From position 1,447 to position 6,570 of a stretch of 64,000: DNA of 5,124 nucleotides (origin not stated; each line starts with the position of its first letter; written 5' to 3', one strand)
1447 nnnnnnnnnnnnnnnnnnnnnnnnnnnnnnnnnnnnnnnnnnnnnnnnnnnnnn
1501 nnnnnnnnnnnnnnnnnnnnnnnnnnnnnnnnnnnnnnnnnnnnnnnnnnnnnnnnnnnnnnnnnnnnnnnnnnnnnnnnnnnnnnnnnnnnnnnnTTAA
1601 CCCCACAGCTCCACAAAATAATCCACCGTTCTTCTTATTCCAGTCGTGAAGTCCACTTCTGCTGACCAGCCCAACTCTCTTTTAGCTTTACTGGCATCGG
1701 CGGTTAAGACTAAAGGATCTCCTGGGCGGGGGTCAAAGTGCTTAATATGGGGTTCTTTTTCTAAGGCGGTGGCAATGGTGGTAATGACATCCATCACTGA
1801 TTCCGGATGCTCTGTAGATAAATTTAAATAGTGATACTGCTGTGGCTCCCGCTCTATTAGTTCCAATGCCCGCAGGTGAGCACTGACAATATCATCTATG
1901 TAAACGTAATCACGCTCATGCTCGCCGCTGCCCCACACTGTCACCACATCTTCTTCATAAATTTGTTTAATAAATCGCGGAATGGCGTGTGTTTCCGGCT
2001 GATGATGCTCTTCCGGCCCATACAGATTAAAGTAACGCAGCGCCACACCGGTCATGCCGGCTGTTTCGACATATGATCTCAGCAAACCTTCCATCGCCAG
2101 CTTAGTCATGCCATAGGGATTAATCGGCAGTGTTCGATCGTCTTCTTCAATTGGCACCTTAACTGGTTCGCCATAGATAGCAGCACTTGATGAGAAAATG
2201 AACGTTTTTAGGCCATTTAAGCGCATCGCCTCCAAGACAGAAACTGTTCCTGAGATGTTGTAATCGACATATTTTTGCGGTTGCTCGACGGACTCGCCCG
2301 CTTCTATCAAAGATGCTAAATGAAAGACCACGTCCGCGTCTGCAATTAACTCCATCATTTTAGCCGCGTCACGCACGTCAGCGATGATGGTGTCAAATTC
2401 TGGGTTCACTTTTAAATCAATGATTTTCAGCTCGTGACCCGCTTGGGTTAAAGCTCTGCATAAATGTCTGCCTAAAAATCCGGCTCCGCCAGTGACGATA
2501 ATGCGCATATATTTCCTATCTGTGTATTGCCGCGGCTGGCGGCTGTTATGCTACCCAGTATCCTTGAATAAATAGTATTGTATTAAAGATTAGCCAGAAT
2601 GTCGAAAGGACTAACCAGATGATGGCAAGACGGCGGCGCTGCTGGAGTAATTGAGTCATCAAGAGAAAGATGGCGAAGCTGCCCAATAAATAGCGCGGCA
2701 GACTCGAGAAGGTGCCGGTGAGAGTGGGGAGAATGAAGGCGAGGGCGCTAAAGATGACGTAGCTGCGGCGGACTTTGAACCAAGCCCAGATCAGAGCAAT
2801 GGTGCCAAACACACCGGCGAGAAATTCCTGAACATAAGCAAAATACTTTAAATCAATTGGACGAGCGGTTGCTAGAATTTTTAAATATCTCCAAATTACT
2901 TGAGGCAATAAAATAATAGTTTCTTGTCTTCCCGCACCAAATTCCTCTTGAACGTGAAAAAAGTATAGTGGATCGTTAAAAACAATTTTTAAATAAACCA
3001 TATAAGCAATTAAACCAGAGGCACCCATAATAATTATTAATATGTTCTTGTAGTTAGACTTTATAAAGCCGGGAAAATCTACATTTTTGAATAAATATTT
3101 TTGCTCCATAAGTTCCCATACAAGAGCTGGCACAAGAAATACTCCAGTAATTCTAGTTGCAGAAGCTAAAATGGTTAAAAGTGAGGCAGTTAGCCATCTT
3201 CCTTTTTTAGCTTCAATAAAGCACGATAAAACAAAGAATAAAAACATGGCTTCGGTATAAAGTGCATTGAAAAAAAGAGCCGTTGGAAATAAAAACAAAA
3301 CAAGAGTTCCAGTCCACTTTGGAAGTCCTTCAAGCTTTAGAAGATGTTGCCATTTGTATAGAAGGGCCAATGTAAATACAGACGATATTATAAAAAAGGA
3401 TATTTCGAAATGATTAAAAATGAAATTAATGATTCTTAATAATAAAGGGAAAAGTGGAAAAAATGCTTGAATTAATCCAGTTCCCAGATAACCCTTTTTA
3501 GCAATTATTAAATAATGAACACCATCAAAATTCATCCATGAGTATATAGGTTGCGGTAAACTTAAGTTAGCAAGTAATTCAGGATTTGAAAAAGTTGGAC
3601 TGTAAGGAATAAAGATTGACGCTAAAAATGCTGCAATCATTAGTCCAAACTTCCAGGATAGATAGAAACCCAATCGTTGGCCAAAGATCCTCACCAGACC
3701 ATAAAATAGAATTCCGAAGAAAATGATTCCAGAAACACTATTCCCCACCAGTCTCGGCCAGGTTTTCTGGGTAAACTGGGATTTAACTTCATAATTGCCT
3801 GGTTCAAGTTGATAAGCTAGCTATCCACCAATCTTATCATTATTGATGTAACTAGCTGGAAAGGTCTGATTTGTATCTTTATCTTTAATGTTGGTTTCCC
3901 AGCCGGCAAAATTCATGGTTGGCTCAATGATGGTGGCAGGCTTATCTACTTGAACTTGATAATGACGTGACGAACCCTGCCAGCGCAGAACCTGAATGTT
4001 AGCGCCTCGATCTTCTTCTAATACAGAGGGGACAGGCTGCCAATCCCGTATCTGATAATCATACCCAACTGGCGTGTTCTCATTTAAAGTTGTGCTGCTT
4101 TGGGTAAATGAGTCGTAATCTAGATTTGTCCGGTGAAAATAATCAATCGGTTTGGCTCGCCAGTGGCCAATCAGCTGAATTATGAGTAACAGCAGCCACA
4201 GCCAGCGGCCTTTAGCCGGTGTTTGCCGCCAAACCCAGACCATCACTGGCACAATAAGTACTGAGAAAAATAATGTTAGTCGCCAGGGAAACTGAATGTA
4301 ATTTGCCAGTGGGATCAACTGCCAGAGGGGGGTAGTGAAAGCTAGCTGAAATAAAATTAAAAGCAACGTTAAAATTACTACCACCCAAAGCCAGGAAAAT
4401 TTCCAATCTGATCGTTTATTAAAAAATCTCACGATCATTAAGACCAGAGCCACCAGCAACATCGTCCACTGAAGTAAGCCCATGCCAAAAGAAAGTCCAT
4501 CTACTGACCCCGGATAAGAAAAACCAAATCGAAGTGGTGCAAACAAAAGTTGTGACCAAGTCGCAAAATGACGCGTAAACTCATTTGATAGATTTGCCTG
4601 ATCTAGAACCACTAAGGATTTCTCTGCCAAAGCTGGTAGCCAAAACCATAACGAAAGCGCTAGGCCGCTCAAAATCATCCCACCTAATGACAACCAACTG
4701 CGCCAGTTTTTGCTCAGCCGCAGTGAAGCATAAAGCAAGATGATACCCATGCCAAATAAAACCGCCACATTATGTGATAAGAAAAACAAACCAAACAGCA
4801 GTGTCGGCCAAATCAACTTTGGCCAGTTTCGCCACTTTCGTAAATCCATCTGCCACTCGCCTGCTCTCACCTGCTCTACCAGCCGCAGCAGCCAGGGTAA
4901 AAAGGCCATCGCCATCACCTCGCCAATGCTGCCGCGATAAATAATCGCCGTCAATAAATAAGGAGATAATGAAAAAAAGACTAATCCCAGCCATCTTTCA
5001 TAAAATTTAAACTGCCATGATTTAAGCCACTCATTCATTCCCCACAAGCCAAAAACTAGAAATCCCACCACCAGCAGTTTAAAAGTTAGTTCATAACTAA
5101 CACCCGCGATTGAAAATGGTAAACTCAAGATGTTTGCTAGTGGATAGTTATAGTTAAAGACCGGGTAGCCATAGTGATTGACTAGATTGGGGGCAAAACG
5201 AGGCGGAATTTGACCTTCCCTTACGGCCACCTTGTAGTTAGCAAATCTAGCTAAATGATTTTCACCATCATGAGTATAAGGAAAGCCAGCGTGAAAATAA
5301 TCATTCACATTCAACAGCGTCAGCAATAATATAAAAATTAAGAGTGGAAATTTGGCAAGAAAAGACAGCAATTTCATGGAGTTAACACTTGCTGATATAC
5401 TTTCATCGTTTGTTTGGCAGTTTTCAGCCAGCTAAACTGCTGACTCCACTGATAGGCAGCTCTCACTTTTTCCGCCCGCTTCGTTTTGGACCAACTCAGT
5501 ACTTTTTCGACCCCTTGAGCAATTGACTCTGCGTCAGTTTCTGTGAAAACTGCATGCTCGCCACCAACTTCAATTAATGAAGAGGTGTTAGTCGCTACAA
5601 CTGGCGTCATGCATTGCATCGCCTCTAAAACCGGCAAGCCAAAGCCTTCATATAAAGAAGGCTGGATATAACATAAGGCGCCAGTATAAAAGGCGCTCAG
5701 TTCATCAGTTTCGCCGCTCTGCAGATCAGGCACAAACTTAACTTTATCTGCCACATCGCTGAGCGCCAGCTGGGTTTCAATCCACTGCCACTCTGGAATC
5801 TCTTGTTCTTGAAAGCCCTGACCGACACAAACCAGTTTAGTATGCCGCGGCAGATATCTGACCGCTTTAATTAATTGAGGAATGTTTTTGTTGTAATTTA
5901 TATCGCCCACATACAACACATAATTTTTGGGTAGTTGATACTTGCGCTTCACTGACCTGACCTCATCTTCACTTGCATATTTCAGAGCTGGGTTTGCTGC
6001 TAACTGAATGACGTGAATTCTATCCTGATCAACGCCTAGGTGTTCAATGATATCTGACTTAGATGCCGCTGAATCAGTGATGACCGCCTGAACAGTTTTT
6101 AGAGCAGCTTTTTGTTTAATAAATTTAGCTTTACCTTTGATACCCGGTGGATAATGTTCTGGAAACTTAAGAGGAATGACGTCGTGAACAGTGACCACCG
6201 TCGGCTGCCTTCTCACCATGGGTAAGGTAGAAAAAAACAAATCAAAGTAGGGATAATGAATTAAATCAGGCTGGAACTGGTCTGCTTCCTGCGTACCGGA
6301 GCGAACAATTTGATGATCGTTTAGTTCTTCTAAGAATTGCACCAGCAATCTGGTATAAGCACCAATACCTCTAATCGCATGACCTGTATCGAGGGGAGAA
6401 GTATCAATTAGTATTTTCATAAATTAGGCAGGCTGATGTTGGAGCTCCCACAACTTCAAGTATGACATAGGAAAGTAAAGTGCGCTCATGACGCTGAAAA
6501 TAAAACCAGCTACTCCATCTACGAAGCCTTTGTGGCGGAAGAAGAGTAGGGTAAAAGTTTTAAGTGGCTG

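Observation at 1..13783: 13.8-kb envelope glycan assembly locus with four tandem ArnT/PMT-like GT-C paralogs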

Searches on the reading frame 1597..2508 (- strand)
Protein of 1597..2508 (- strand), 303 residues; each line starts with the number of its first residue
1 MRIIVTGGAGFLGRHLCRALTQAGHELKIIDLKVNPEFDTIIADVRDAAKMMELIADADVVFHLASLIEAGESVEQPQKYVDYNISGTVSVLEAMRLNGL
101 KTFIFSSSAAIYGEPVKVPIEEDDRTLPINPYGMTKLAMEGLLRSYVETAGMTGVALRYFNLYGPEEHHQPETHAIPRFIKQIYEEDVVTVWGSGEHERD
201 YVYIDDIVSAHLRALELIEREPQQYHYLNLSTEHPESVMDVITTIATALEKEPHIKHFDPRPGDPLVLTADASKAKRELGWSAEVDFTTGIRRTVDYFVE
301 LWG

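Call 5: search_protein_families(library=pfam, proteins=[window:1597-2508:-], max_evalue=0.01)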
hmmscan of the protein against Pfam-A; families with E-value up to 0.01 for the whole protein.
window:1597-2508:- (303 aa): 10 families
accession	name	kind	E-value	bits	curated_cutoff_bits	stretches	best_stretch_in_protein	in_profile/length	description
PF01370.27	Epimerase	-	1.1e-61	208.8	20.9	1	3-225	1-235/240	NAD dependent epimerase/dehydratase family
PF16363.11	GDP_Man_Dehyd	-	1.7e-53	182.7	27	1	4-294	1-332/332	GDP-mannose 4,6 dehydratase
PF01073.25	3Beta_HSD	-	9.3e-27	94.2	22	1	4-221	1-235/280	3-beta hydroxysteroid dehydrogenase/isomerase family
PF04321.23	RmlD_sub_bind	-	1.9e-15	57.1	27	1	1-165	1-154/287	RmlD substrate binding domain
PF02719.21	Polysacc_synt_2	-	2.5e-14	53.6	20.2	1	4-208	2-210/293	Polysaccharide biosynthesis protein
PF07993.18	NAD_binding_4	-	1.1e-12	48.1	20.1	1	49-205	80-252/258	Male sterility protein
PF13460.12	NAD_binding_10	-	6.6e-10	39.6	27.2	1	7-145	1-133/184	NAD(P)H-binding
PF05368.20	NmrA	-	0.00049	20.2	27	1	2-108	4-107/298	NmrA-like family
PF08659.16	KR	-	0.00062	20.2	22.6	0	3-26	3-26/180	KR domain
PF00106.31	adh_short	-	0.0088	16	26.6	0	3-60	3-58/195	short chain dehydrogenase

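Call 13: search_protein_families(library=ncbifam, proteins=[window:1597-2508:-], max_evalue=0.01)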
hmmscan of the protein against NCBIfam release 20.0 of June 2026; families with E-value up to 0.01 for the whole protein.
window:1597-2508:- (303 aa): 44 families (the best 25 are shown)
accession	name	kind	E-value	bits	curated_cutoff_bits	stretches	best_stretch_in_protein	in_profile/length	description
TIGR01179.1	galE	equivalog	1e-62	211.9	262.3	1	2-286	1-312/332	UDP-glucose 4-epimerase GalE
TIGR01181.1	dTDP_gluc_dehyt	equivalog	1.7e-45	155.5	365.1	1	3-299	2-312/321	dTDP-glucose 4,6-dehydratase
NF007956.0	PRK10675.1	subfamily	1.2e-42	146.3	394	1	1-283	1-314/338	UDP-glucose 4-epimerase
TIGR04180.1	EDH_00030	hypoth_equivalog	2.6e-41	141.6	475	1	3-284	1-295/297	NAD-dependent 4,6-dehydratase LegB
TIGR02197.1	heptose_epim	equivalog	1.5e-32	113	274.6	1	3-259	1-270/316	ADP-glyceromanno-heptose 6-epimerase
NF042422.1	oxyalk_red_OleD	equivalog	1.3e-26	93.8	580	1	1-251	1-252/329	2-alkyl-3-oxoalkanoate reductase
NF007490.0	PRK10084.1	subfamily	1.2e-24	87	649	2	126-299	161-335/361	dTDP-glucose 4,6-dehydratase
NF007582.0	PRK10217.1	equivalog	2.5e-24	86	698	1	2-299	3-332/355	dTDP-glucose 4,6-dehydratase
NF047922.1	GDPFucSynFcl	equivalog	1.1e-22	80.9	500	1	2-300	4-303/308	GDP-L-fucose synthase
NF008360.0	PRK11150.1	equivalog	7.7e-22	77.9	452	1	3-245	2-250/310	ADP-glyceromanno-heptose 6-epimerase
NF011728.1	PRK15181.1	equivalog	4e-21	75.4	760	1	38-300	71-339/348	Vi polysaccharide biosynthesis UDP-N-acetylglucosaminuronic acid C-4 epimerase TviC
NF042423.1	oxyalk_red_Shew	equivalog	1.1e-20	74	580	1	2-249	10-257/331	2-alkyl-3-oxoalkanoate reductase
NF043036.1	ErythonDh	equivalog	1.6e-20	73.5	325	1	1-158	1-175/321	D-erythronate dehydrogenase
TIGR03466.1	HpnA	hypoth_equivalog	4.3e-16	58.7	367.65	1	2-123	2-129/327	hopanoid-associated sugar epimerase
TIGR02622.1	CDP_4_6_dhtase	equivalog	7.9e-16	58.1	278.45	1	3-300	7-332/352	CDP-glucose 4,6-dehydratase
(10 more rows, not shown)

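Call 65: search_solved_structures(query=window:1597-2508:-, max_evalue=1e-20)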
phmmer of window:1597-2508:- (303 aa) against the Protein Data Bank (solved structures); distinct sequences matched with E-value up to 1e-20: 79 (the best 60 are shown).
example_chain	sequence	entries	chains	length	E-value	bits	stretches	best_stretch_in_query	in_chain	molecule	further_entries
6dnt_A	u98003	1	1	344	9e-45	156.7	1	2-300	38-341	NAD-dependent epimerase/dehydratase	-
4zrm_A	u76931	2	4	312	6.6e-44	153.9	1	1-299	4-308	UDP-glucose 4-epimerase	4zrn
4twr_A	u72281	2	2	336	7.3e-44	153.7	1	3-298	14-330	NAD binding site:NAD-dependent epimerase/dehydratase:UDP-glucose 4-epimerase | UDP-glucose 4-epimerase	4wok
8wxk_A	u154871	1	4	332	9.1e-44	153.4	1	3-285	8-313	UDP-glucose 4-epimerase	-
1udc_A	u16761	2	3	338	9.5e-43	150.1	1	1-283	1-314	UDP-GALACTOSE-4-EPIMERASE | UDP-GALACTOSE 4-EPIMERASE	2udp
1lrk_A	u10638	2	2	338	1.2e-42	149.7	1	1-283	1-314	UDP-glucose 4-epimerase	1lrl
1lrj_A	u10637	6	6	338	1.3e-42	149.6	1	1-283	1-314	UDP-glucose 4-epimerase | UDP-GALACTOSE 4-EPIMERASE | UDP-GALACTOSE-4-EPIMERASE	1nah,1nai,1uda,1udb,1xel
1kvr_A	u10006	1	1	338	2.5e-42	148.7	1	1-283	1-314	UDP-GALACTOSE 4-EPIMERASE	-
1kvu_A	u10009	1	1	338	3.4e-42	148.3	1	1-283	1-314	UDP-GALACTOSE 4-EPIMERASE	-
1kvs_A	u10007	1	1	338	3.4e-42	148.2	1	1-283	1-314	UDP-GALACTOSE 4-EPIMERASE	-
1kvq_A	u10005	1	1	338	3.4e-42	148.2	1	1-283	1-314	UDP-GALACTOSE 4-EPIMERASE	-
7kn1_A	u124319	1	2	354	6.5e-42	147.3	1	1-294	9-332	UDP-glucose 4-epimerase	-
1a9y_A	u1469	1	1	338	8.9e-42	146.9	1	1-283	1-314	UDP-GALACTOSE 4-EPIMERASE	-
1kvt_A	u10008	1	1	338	9.1e-42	146.9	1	1-283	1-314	UDP-GALACTOSE 4-EPIMERASE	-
1a9z_A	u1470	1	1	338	1.2e-41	146.4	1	1-283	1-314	UDP-GALACTOSE 4-EPIMERASE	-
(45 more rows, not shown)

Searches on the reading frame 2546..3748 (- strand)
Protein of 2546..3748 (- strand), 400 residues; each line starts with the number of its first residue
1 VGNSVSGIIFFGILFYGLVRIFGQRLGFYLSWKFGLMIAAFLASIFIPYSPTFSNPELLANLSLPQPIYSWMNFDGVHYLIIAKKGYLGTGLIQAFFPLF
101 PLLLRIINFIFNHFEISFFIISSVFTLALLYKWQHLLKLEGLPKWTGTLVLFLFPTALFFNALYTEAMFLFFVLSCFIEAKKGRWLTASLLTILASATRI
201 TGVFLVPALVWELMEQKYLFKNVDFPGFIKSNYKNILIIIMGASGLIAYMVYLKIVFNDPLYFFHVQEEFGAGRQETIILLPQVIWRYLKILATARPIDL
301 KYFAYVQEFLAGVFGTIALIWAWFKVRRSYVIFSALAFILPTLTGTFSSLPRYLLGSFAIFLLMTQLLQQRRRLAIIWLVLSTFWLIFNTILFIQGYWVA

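Call 5: search_protein_families(library=pfam, proteins=[window:2546-3748:-], max_evalue=0.01)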
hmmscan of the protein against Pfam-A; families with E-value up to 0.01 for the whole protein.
window:2546-3748:- (400 aa): 1 family
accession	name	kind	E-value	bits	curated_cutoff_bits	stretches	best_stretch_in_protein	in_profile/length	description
PF04188.19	Mannosyl_trans2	-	0.00027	20.9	22.4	1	67-218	54-218/443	Mannosyltransferase (PIG-V)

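Call 13: search_protein_families(library=ncbifam, proteins=[window:2546-3748:-], max_evalue=0.01)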
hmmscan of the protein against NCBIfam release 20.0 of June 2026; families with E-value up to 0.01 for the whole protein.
window:2546-3748:- (400 aa): 1 family
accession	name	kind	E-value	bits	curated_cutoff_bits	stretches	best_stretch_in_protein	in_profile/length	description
NF046093.1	AZOBR_p60025_fam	subfamily_domain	0.00027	20.2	150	1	98-217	95-215/232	AZOBR_p60025 family cell surface glycopolymer formation protein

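Call 74: search_protein_families(library=pfam, alignment_id=A5, max_evalue=0.01)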
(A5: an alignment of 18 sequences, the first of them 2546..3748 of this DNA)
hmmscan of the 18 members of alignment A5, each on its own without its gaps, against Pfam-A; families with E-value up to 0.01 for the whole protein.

A. member 1, window:2546-3748:- (400 aa): 1 family
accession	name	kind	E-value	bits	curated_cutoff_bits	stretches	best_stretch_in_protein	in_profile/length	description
PF04188.19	Mannosyl_trans2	-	0.00027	20.9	22.4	1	67-218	54-218/443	Mannosyltransferase (PIG-V)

B. families by the number of members that match (of 18 scanned): 4 families
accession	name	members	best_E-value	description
PF04188.19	Mannosyl_trans2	7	1.3e-08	Mannosyltransferase (PIG-V)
PF13231.12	PMT_2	4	2.2e-07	Dolichyl-phosphate-mannose-protein mannosyltransferase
PF09594.16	GT87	3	0.00074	Glycosyltransferase family 87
PF04922.18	DIE2_ALG10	1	0.0044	DIE2/ALG10 family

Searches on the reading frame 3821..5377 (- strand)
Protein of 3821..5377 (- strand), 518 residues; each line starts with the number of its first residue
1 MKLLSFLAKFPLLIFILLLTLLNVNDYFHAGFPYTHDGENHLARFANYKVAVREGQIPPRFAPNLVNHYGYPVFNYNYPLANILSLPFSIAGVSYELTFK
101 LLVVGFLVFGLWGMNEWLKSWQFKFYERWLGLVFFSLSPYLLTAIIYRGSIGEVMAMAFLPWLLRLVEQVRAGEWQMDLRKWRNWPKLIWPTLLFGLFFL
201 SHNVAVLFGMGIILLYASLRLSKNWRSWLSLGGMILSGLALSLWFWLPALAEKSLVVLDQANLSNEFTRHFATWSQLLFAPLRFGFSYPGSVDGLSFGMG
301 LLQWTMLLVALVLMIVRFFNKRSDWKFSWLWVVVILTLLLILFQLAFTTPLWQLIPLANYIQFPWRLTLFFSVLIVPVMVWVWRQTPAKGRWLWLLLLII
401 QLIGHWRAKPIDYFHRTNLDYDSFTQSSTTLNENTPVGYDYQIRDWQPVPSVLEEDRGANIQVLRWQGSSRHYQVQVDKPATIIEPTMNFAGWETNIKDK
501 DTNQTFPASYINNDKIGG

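Call 5: search_protein_families(library=pfam, proteins=[window:3821-5377:-], max_evalue=0.01)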
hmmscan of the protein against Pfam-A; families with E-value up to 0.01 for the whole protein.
window:3821-5377:- (518 aa): 1 family
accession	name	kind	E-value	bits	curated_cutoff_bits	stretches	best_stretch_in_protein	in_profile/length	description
PF19529.4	DUF6057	-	0.00025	20.5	29.8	1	306-408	166-267/569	Family of unknown function (DUF6057)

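Call 13: search_protein_families(library=ncbifam, proteins=[window:3821-5377:-], max_evalue=0.01)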
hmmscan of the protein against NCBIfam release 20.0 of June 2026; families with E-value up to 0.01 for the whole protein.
window:3821-5377:- (518 aa): 0 families

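Call 75: search_protein_families(library=pfam, alignment_id=A4, max_evalue=0.01)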
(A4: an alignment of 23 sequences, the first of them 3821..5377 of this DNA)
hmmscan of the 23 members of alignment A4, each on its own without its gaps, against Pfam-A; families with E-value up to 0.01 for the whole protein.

A. member 1, window:3821-5377:- (518 aa): 1 family
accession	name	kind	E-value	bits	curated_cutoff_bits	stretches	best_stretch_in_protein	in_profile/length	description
PF19529.4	DUF6057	-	0.00025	20.5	29.8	1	306-408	166-267/569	Family of unknown function (DUF6057)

B. families by the number of members that match (of 23 scanned): 3 families
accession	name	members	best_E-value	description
PF10131.15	PTPS_related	6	7.2e-16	6-pyruvoyl-tetrahydropterin synthase related domain; membrane protein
PF11847.13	GT-C_AftD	3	3.8e-06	Alpha-(1->3)-arabinofuranosyltransferase, N-terminal GT-C domain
PF19529.4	DUF6057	1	0.00025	Family of unknown function (DUF6057)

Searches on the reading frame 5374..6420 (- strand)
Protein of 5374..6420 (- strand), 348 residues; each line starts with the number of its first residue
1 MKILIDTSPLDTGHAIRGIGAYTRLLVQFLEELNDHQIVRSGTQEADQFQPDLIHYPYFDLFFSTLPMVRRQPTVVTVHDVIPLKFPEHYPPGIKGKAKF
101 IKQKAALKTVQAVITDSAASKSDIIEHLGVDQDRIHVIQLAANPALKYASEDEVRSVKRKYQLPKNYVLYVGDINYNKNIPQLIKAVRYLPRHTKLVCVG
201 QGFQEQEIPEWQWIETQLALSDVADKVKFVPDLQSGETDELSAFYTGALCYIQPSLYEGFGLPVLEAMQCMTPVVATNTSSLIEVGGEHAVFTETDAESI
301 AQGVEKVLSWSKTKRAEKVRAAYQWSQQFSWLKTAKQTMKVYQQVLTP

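Call 5: search_protein_families(library=pfam, proteins=[window:5374-6420:-], max_evalue=0.01)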
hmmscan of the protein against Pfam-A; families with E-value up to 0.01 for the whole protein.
window:5374-6420:- (348 aa): 5 families
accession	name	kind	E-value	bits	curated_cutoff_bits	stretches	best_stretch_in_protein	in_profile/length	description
PF00534.26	Glycos_transf_1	-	1.3e-26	93.6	26.4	1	163-316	13-163/172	Glycosyl transferases group 1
PF13692.12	Glyco_trans_1_4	-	1.9e-22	80.5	27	1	166-308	2-140/142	Glycosyl transferases group 1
PF13439.12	Glyco_transf_4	-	1.6e-13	51.5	28.5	1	38-139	60-163/170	Glycosyltransferase Family 4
PF13579.12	Glyco_trans_4_4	-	3.5e-08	34.4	29.7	1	47-139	68-156/158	Glycosyl transferase 4-like domain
PF20706.3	GT4-conflict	-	4.6e-08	32.9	26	1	165-336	197-383/385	Family 4 Glycosyltransferase in conflict systems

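Call 13: search_protein_families(library=ncbifam, proteins=[window:5374-6420:-], max_evalue=0.01)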
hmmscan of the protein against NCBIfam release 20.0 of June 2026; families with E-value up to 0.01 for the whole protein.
window:5374-6420:- (348 aa): 29 families (the best 25 are shown)
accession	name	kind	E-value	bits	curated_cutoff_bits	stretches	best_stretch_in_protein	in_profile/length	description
TIGR02149.1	glgA_Coryne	subfamily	1.3e-33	116.7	302.4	1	68-346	103-391/391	glycogen synthase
TIGR03449.1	mycothiol_MshA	equivalog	3.9e-19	68.8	462.5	1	97-346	152-404/406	D-inositol-3-phosphate glycosyltransferase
TIGR04047.1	MSMEG_0565_glyc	hypoth_equivalog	7.7e-18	64.7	259.85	1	103-344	132-373/373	MSMEG_0565 family glycosyltransferase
NF038295.1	EPS_HpsP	equivalog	1.4e-16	60.5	550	1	115-346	159-388/388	hormogonium polysaccharide biosynthesis glycosyltransferase HpsP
TIGR03088.1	stp2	hypoth_equivalog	5.5e-15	55.3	409.05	1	109-346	136-374/374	TIGR03088 family PEP-CTERM/XrtA system glycosyltransferase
NF053787.1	GlcN_PG_synth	equivalog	6.8e-15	54.8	480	1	123-346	156-360/361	N-acetylglucosaminyl phosphatidylglycerol synthase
TIGR03999.1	thiol_BshA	equivalog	1.6e-14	53.6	273.7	1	107-346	142-374/375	N-acetyl-alpha-D-glucosaminyl L-malate synthase BshA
NF047684.1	TeichurnBiosyTuaC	equivalog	2.8e-14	52.9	550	1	149-346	201-390/391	teichuronic acid biosynthesis protein TuaC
TIGR04157.1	glyco_rSAM_CFB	subfamily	8.5e-14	51.3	400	1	98-286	158-339/406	TIGR04157 family glycosyltransferase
NF050063.1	ProtGlycPglJ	equivalog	2.6e-11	43.4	500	1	111-340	146-361/363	N-acetylgalactosamine-N,N'-diacetylbacillosaminyl-diphospho-undecaprenol 4-alpha-N-acetylgalactosaminyltransferase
TIGR02095.1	glgA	subfamily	3.7e-09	35.8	328.45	1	158-344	283-476/477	glycogen/starch synthase, ADP-glucose type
TIGR04063.1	stp3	hypoth_equivalog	1.4e-08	34.1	442.05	1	105-346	153-396/397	TIGR04063 family PEP-CTERM/XrtA system glycosyltransferase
NF041876.1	EPS_EpsE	equivalog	4.8e-08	32.6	400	1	168-331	217-382/389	exopolysaccharide biosynthesis GT4 family glycosyltransferase EpsE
NF038298.1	EPS_HpsO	equivalog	1.3e-07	30.7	575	1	120-345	156-387/388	hormogonium polysaccharide biosynthesis glycosyltransferase HpsO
NF053513.1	Gtran_IagA_BgsA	equivalog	2.2e-07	30.2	460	1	108-346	104-332/333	LTA glycolipid anchor biosynthesis glycosyltransferase, IagA/BgsA family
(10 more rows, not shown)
